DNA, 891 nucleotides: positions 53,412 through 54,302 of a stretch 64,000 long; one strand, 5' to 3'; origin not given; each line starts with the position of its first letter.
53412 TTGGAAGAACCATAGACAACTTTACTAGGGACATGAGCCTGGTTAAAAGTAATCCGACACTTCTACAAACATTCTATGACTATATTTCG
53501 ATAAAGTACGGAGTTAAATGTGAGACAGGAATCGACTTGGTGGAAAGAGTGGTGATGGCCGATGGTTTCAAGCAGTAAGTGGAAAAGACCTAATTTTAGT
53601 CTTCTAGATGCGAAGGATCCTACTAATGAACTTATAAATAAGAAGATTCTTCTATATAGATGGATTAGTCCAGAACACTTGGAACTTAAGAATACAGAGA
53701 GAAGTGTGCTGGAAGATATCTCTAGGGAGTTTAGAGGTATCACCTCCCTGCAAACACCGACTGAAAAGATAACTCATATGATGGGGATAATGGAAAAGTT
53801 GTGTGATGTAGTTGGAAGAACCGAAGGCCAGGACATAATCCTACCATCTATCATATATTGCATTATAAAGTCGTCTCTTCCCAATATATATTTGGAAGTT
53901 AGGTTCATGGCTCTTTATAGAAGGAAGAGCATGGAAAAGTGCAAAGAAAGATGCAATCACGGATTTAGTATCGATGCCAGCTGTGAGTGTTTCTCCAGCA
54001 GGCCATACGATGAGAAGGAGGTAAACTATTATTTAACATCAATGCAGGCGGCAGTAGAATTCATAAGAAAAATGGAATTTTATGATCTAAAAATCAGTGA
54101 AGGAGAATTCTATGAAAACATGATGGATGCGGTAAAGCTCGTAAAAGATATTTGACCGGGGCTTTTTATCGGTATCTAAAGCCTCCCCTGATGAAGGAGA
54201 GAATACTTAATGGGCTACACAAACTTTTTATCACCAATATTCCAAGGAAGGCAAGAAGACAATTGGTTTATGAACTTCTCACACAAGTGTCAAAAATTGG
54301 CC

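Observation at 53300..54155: A 25-nt intron joins two out-of-frame ORFs into one VPS9-domain (Rab5 GEF) gene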

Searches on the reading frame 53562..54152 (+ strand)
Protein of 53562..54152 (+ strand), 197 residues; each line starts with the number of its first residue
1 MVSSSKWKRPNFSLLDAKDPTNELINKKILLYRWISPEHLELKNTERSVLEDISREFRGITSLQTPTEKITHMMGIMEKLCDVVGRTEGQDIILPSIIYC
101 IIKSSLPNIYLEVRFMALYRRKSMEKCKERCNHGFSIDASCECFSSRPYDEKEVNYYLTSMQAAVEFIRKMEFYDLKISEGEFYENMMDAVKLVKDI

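Call 5: search_protein_families(library=pfam, proteins=[window:53562-54152:+], max_evalue=1)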
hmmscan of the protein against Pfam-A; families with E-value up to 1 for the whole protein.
seq(197 aa): 3 families
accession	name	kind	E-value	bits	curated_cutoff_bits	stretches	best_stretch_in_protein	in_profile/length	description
PF02204.23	VPS9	-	6e-18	65.6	27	1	51-172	2-103/104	Vacuolar sorting protein 9 (VPS9) domain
PF18066.6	Phage_ABA_S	-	0.18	13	27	0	154-187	29-62/89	Phage ABA sandwich domain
PF01033.22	Somatomedin_B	-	0.86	10.4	23.1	0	125-143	1-19/40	Somatomedin B domain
